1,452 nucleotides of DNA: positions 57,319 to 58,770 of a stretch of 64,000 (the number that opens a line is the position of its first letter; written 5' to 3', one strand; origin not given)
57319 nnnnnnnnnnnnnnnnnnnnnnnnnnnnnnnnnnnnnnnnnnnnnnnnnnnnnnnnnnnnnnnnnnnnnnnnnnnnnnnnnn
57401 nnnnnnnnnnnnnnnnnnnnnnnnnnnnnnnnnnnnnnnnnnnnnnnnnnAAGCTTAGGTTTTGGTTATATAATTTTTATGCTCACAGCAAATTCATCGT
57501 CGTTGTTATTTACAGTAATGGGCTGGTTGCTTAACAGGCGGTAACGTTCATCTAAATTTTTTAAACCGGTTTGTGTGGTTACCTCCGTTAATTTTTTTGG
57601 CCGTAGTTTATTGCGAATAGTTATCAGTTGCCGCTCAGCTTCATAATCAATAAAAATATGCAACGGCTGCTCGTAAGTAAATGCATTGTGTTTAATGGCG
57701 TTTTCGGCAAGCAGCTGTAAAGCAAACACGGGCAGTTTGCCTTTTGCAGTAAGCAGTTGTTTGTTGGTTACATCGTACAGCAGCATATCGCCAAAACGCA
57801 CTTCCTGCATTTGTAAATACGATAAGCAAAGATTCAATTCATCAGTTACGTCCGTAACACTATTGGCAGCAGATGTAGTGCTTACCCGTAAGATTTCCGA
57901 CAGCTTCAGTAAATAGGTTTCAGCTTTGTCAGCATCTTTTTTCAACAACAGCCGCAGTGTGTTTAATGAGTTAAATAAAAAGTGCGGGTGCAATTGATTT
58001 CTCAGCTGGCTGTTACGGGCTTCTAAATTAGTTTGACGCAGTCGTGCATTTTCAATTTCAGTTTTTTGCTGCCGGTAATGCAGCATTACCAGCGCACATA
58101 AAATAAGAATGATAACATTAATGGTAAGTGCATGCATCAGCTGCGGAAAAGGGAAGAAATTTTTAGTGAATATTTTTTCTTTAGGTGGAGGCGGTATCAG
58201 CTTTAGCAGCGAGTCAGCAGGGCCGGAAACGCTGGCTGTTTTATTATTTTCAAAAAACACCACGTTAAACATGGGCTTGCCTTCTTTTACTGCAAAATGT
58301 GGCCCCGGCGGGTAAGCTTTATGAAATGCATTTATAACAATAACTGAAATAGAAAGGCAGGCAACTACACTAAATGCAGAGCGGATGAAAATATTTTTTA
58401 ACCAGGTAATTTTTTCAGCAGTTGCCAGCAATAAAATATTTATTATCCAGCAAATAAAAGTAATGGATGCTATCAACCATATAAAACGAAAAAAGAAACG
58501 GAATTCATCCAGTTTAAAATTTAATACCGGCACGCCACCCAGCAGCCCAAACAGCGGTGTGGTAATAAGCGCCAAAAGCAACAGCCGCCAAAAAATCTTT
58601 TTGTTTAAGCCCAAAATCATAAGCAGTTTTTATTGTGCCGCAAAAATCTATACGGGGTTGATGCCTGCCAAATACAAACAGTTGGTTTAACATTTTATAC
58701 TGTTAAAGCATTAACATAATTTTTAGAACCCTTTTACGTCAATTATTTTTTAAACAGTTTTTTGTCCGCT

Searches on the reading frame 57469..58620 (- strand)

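Call 4: search_protein_families(library=pfam, proteins=[window:57469-58620:-], max_evalue=1)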
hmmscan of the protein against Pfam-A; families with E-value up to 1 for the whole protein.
window:57469-58620:- (384 aa): 4 families
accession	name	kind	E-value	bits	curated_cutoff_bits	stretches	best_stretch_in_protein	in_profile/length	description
PF06580.19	His_kinase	-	8.1e-21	74.5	25.2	1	204-279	4-80/81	Histidine kinase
PF10498.14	IFT57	-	0.019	14.4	40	1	259-322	66-127/360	Intra-flagellar transport protein 57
PF15575.11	Imm49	-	0.027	14.5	30.1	1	175-263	97-189/217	Immunity protein 49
PF15706.10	TMEM132_C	-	0.18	12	27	0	169-191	47-69/87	TMEM132 C-terminal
